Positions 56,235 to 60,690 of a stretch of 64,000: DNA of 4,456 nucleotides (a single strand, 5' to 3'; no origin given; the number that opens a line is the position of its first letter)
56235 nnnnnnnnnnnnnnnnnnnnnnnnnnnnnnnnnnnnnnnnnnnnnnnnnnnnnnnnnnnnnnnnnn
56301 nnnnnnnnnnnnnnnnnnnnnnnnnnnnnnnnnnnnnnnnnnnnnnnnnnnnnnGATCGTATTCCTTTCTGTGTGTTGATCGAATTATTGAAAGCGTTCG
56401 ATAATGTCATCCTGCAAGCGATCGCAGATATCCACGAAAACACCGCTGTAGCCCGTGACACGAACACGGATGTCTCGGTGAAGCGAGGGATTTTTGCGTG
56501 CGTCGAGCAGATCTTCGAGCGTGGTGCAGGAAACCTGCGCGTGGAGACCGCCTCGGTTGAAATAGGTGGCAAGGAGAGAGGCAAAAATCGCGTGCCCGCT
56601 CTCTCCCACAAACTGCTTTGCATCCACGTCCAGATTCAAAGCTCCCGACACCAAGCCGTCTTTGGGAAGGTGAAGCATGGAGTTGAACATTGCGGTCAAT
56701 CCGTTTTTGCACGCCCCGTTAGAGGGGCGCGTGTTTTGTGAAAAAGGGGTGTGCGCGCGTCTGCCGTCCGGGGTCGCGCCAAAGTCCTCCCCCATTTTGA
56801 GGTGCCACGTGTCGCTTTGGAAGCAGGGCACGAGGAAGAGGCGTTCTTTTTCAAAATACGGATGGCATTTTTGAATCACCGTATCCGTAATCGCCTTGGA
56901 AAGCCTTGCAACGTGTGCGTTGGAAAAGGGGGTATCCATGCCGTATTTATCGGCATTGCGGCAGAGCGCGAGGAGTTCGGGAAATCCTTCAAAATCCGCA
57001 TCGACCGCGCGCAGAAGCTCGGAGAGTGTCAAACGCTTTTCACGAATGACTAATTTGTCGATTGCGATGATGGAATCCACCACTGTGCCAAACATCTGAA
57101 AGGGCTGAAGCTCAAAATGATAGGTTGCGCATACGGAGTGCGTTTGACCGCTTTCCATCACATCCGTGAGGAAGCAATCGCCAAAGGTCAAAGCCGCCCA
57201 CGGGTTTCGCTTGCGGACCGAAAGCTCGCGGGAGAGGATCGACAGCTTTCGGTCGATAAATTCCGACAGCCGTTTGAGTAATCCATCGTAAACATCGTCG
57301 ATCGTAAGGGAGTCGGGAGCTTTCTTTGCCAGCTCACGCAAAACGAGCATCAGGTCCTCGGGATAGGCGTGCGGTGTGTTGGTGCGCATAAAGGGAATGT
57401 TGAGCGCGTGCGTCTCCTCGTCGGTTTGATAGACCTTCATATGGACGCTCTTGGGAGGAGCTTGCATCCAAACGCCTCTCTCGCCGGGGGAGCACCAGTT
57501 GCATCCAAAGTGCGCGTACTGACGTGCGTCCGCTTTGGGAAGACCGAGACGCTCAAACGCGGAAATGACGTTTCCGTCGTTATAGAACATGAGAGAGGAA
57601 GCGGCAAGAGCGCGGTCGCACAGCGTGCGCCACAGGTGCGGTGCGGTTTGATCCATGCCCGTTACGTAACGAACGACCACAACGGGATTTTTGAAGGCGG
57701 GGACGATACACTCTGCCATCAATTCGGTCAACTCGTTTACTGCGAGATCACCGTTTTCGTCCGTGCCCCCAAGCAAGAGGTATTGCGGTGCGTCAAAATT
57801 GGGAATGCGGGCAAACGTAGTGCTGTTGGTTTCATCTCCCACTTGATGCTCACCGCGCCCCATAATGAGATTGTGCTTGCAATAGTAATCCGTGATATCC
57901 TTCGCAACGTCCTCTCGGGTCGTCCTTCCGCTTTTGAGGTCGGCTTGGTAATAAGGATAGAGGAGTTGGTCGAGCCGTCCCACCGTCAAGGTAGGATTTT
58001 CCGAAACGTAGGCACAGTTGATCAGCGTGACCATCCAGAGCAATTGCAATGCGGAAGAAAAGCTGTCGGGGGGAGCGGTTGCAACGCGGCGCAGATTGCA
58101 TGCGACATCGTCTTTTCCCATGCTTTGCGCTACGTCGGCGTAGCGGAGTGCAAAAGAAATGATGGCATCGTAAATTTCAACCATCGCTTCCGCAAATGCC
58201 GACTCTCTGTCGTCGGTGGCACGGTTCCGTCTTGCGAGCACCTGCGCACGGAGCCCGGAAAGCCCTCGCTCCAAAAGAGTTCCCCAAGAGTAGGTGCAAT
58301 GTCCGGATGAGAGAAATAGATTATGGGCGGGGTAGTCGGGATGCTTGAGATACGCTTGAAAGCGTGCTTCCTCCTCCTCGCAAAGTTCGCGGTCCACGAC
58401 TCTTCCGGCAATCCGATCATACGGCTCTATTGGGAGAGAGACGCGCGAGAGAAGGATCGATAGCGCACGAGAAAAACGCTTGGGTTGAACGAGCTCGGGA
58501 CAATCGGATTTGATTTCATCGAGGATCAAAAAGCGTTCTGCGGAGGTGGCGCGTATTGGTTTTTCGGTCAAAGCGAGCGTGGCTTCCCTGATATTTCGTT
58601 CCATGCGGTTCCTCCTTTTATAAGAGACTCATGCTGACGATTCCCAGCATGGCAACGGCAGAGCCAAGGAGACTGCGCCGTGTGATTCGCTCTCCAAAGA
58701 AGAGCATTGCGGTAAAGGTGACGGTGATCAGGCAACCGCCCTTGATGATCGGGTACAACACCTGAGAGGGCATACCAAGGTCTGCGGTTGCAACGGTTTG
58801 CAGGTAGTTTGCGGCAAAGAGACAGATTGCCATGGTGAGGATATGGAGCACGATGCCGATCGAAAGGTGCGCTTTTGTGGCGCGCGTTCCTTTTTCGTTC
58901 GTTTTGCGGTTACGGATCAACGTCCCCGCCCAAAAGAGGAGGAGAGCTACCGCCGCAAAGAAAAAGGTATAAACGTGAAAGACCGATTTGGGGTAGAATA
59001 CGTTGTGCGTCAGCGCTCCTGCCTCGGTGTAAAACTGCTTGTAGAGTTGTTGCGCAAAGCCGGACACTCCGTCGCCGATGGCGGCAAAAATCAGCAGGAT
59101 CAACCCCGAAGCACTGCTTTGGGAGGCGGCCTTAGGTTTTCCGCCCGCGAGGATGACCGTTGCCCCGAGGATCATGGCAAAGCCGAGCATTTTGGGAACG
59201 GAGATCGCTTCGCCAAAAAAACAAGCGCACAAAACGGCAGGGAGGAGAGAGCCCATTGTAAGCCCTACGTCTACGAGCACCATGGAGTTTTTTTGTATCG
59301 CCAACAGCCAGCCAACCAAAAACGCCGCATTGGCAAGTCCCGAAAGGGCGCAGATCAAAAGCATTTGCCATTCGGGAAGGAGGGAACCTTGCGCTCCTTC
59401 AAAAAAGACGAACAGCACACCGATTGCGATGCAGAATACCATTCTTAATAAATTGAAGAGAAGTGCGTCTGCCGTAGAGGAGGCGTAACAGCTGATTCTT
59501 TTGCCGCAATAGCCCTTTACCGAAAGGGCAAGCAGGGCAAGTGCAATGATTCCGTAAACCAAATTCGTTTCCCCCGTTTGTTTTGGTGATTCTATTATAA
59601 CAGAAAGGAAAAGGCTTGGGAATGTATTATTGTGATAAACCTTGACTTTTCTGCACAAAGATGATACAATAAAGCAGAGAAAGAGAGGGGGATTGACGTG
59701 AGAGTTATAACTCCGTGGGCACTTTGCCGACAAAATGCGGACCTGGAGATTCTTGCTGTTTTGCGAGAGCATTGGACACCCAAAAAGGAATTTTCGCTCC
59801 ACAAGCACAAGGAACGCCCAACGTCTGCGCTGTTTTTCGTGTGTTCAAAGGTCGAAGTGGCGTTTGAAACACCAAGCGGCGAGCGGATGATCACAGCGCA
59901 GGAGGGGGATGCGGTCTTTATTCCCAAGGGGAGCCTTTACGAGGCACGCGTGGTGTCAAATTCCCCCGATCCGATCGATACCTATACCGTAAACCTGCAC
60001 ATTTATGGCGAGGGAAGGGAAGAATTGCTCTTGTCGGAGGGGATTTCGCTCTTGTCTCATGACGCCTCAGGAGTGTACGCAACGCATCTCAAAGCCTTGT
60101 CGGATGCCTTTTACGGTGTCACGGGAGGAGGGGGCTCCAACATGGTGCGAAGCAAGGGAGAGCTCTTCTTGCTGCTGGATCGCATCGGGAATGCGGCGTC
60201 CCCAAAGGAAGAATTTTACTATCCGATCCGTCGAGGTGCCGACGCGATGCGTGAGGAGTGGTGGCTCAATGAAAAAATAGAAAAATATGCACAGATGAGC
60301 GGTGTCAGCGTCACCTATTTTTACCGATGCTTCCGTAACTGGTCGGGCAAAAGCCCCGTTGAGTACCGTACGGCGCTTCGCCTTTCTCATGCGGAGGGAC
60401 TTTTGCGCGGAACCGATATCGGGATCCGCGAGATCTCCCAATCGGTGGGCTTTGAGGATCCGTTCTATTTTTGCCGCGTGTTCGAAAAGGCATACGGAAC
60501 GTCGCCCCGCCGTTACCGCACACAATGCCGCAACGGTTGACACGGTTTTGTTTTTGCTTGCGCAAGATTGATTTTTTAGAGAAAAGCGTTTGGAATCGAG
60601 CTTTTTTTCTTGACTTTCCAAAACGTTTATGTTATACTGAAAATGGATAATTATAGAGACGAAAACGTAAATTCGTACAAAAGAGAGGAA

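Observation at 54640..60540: Orphan glycyl-radical-enzyme operon (DMT transporter, GRE-2, aldo/keto reductase, activase) with a divergent AraC regulator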

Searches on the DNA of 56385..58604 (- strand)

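Call 59: search_rna_families(sources=[L013, L026, L029, L047, L052, L066, L071, L078, L083], threshold=gathering)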
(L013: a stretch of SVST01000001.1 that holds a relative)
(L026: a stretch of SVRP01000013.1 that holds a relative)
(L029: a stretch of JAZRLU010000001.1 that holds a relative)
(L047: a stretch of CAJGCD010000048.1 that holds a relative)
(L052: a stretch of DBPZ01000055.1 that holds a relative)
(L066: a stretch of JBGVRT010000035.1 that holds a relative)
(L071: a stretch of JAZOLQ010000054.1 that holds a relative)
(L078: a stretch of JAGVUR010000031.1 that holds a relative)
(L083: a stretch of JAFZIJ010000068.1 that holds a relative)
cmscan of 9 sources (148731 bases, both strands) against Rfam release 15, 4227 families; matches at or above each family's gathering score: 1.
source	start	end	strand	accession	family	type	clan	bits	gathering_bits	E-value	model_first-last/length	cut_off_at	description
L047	4625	4696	-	RF00005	tRNA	Gene; tRNA;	CL00001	59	29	7.8e-10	1-71/71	no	tRNA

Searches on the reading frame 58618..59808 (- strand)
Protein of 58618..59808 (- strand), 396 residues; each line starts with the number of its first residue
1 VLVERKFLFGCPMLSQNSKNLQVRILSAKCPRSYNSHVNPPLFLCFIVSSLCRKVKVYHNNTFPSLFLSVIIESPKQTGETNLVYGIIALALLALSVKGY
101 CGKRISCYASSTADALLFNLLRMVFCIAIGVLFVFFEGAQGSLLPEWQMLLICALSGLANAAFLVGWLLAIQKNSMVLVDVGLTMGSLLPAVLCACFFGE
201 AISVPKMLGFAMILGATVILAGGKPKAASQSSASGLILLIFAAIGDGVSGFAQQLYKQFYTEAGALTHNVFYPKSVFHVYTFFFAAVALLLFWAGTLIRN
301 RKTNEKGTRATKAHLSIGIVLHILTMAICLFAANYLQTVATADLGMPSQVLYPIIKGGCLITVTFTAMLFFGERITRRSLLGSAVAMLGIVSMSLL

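Call 3: search_protein_families(library=pfam, proteins=[window:58618-59808:-])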
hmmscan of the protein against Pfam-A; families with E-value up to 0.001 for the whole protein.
window:58618-59808:- (396 aa): 1 family
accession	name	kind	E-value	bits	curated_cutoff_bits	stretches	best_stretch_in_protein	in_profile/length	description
PF00892.27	EamA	-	2e-08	35.1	28.2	1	89-220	8-133/135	EamA-like transporter family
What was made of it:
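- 58618..59562 (-): EamA/DMT-type permease, 314 aa from a TTG start. First gene of the operon and an optional module component. PF00892 (call 3).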

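Call 4: search_protein_families(library=ncbifam, proteins=[window:58618-59808:-])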
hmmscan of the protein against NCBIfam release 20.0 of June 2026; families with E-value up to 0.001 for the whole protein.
window:58618-59808:- (396 aa): 2 families
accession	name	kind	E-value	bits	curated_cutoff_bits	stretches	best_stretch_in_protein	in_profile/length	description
TIGR03340.1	phn_DUF6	hypoth_equivalog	2.8e-05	23.9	288.15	0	133-391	45-279/281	phosphonate utilization associated putative membrane protein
NF011625.2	PRK15051.1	equivalog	0.00025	21.2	92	1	286-392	7-106/111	4-amino-4-deoxy-L-arabinose-phosphoundecaprenol flippase subunit ArnE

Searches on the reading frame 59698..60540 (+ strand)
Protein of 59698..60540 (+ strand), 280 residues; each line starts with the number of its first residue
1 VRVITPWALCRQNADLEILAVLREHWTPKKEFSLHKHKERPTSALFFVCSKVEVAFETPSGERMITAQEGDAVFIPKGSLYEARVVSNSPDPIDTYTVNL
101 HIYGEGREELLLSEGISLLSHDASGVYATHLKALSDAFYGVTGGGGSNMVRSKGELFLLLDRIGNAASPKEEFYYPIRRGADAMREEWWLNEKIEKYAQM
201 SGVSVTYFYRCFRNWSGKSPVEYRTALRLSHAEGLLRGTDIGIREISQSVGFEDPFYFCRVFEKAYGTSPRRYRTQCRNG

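Call 3: search_protein_families(library=pfam, proteins=[window:59698-60540:+])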
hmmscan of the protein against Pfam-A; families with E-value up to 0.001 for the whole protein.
window:59698-60540:+ (280 aa): 2 families
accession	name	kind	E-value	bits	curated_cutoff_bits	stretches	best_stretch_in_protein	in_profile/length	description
PF12833.13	HTH_18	-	1.2e-20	74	33.6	1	197-275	1-79/80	Helix-turn-helix domain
PF00165.29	HTH_AraC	-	2.4e-19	69.4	26.6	2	239-275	7-42/42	Bacterial regulatory helix-turn-helix proteins, AraC family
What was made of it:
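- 59698..60540 (+): AraC-family regulator, 280 aa, GTG start after GAGGGGG. Optional module component. PF12833/PF00165 (call 3).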

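Call 4: search_protein_families(library=ncbifam, proteins=[window:59698-60540:+])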
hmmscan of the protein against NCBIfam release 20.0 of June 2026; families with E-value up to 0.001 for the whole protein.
window:59698-60540:+ (280 aa): 24 families
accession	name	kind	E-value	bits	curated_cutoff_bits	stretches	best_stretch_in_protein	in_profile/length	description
NF007860.0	PRK10572.1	equivalog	9.1e-17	60.8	208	1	182-278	190-286/292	arabinose operon transcriptional regulator AraC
NF049932.1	TranspRegBtr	equivalog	1.9e-16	59.7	900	1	194-278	183-267/531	bacillibactin transport transcriptional regulator Btr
NF047788.1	TransRegPocR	equivalog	1.5e-11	44.1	500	1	193-277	207-291/296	transcriptional regulator PocR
NF006902.0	PRK09393.1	equivalog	7.9e-11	41.7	425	1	182-278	227-323/327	transcriptional regulator FtrA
NF010026.0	PRK13501.1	equivalog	1.1e-10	41.2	363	1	208-276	209-277/290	HTH-type transcriptional activator RhaR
NF010028.0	PRK13503.1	equivalog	2.8e-10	40.1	288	1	195-276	191-272/278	HTH-type transcriptional activator RhaS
NF010025.2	PRK13500.1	equivalog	1.5e-09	37.8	525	1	194-278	195-279/282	HTH-type transcriptional activator RhaR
TIGR02297.1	HpaA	equivalog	1.2e-08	34.6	274.65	1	190-276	201-287/287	4-hydroxyphenylacetate catabolism regulatory protein HpaA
NF052371.1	TransRegGbdRPseu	equivalog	2.2e-08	33.5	480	1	194-276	244-326/365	choline metabolism transcriptional regulator GbdR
NF012144.2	ramA_TF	equivalog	3.4e-08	33.9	180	1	193-276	23-106/108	RamA family antibiotic efflux transcriptional regulator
NF040475.1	chlor_reg_RclR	equivalog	4.9e-08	32.6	400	1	193-277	195-279/284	reactive chlorine-specific transcriptional regulator RclR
NF010027.0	PRK13502.1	equivalog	2.4e-07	30.5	384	1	194-275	195-276/282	HTH-type transcriptional activator RhaR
NF050186.1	TransRegGliRPseudo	equivalog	3e-07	30.1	570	1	227-276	287-336/338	AraC family transcriptional regulator GliR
NF049968.1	QhpR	equivalog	3.4e-07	29.7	250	1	227-274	237-284/284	AraC-like transcriptional regulator QhpR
NF007693.0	PRK10371.1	equivalog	3.6e-07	29.7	253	1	193-276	216-299/309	transcriptional regulator MelR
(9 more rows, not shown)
